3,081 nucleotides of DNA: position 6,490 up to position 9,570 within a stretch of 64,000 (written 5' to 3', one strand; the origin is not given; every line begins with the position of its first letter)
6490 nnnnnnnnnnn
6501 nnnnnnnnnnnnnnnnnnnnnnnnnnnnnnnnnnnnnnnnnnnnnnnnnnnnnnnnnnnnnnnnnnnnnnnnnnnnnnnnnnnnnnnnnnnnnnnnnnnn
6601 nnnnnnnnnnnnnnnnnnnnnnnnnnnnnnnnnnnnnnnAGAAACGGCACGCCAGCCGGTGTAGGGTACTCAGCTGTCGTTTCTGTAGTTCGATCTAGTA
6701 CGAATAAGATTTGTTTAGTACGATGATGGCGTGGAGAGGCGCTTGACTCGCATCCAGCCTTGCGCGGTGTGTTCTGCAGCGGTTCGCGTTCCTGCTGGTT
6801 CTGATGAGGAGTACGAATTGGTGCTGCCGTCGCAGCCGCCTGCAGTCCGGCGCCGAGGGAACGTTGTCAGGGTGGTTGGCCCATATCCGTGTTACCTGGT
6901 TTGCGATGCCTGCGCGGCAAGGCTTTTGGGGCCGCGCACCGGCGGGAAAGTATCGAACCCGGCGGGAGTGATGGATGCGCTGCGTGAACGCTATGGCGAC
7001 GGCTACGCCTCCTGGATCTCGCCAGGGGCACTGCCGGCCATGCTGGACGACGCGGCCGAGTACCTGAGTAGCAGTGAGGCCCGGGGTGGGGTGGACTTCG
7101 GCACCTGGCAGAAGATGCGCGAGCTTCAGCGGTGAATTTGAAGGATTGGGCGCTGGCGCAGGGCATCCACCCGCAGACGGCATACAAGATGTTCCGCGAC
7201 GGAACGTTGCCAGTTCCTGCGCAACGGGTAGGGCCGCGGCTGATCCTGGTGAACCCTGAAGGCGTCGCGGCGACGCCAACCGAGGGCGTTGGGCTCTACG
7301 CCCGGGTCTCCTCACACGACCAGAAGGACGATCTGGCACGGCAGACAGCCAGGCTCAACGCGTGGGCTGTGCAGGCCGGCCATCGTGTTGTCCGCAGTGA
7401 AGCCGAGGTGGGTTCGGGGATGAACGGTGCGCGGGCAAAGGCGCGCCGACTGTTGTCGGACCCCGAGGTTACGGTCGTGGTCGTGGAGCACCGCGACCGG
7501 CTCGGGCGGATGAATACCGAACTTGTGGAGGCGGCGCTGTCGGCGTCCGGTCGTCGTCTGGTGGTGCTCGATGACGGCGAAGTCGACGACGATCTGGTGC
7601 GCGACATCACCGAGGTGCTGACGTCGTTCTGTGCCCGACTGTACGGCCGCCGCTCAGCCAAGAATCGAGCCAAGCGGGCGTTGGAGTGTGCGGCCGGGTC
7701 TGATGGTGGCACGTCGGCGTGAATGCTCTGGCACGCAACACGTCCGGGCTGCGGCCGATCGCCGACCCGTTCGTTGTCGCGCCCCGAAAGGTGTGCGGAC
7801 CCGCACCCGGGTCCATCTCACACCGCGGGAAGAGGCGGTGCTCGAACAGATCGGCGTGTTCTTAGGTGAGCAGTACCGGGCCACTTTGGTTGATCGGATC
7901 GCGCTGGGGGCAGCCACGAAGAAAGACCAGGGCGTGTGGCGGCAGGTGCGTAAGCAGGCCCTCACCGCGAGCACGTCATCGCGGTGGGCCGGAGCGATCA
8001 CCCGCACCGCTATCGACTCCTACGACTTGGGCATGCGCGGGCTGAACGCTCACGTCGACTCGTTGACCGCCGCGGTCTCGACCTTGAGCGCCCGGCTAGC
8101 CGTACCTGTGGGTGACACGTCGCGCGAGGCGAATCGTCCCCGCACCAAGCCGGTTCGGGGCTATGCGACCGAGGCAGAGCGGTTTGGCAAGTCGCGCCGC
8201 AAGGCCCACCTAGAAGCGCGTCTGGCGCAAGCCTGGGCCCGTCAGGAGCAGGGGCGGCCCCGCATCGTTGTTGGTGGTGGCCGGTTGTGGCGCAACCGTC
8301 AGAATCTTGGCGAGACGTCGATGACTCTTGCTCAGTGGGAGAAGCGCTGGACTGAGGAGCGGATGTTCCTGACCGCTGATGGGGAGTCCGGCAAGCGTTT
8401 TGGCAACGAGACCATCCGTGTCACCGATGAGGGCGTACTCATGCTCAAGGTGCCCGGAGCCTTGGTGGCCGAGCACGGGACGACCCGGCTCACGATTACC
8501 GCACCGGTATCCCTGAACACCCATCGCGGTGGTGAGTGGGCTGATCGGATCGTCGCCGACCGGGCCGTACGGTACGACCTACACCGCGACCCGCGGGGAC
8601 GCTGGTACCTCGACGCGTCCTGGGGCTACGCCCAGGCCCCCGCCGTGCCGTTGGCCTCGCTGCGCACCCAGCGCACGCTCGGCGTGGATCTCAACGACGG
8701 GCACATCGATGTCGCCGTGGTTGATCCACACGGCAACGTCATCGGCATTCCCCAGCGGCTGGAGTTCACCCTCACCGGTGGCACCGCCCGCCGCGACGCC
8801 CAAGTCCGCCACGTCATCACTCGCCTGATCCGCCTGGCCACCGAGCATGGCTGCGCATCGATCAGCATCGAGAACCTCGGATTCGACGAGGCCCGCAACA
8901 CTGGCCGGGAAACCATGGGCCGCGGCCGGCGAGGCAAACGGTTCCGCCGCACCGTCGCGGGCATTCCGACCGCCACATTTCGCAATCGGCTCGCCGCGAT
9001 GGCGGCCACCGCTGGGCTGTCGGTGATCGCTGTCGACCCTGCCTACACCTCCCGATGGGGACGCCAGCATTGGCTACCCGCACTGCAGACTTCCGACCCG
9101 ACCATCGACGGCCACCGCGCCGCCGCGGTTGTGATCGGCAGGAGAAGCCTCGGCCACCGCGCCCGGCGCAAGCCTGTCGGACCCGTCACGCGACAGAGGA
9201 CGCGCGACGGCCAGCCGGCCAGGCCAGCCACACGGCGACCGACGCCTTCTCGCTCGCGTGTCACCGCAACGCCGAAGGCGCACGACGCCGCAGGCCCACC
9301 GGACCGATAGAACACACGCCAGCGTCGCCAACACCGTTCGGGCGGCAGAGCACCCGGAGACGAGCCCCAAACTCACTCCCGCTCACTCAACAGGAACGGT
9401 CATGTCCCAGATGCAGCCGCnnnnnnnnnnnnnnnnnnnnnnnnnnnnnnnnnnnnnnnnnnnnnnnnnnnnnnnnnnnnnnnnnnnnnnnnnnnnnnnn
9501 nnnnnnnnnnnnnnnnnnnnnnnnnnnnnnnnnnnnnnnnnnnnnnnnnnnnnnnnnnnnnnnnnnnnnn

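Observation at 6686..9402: IS607-family element carrying a third, translationally coupled Cys-rich gene upstream of tnpA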

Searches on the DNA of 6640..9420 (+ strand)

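Call 24: search_dna_similar(query=window:6640-9420:+, collection=plasmids, mode=near, max_rows=20)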
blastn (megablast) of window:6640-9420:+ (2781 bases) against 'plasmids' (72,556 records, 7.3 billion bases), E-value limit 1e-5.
Records with a match: 1; places in all: 4; records where one place covers at least 80% of the query: 0.
Best place of each record, by identity: 90-95% 1.
By first word of the organism name: Mycobacteroides 1.
By predicted mobility (MOB-suite, as given by PLSDB): non-mobilizable 1.
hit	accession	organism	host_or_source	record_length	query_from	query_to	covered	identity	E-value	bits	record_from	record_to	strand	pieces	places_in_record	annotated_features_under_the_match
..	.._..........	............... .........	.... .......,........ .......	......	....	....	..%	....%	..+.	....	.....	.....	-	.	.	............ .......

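Call 25: search_dna_similar(query=window:6640-9420:+, collection=phages, mode=near, max_rows=20)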
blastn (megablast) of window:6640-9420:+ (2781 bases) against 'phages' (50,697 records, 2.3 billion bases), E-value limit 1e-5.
No match.

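Call 27: get_annotated_region(hit=H1, flank=4000)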
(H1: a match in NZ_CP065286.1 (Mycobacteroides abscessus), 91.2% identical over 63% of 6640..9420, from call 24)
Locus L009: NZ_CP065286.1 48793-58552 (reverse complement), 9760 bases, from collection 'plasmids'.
description: Mycobacteroides abscessus subsp. abscessus strain GD21 plasmid pGD21-2, complete sequence
organism: Mycobacteroides abscessus (NCBI taxid 1185650)
taxonomy: Bacteria; Actinomycetota; Actinomycetes; Mycobacteriales; Mycobacteriaceae; Mycobacteroides; Mycobacteroides abscessus
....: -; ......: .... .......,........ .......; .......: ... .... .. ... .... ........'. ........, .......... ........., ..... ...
typing (MOB-suite, as given by PLSDB): non-mobilizable
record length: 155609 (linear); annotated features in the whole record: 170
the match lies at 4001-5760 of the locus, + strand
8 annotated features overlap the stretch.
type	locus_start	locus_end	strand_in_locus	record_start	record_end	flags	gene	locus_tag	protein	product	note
CDS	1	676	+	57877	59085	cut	-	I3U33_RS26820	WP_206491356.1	tyrosine-type recombinase/integrase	GO:0015074 - DNA integration [Evidence IEA]; GO:0006310 - DNA recombination [Evidence IEA]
CDS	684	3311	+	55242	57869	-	-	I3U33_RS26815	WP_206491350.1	tyrosine-type recombinase/integrase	GO:0015074 - DNA integration [Evidence IEA]; GO:0006310 - DNA recombination [Evidence IEA]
CDS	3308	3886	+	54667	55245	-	-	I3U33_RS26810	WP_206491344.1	hypothetical protein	-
CDS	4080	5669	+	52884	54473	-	-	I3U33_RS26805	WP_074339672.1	hypothetical protein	-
CDS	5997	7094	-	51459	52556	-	-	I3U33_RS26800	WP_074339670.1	XRE family transcriptional regulator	-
CDS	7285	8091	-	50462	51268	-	-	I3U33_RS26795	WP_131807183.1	hypothetical protein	-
CDS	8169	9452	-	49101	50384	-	-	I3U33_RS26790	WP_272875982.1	Y-family DNA polymerase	-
CDS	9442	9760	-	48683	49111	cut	umuD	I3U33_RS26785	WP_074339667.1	translesion error-prone DNA polymerase V autoproteolytic subunit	-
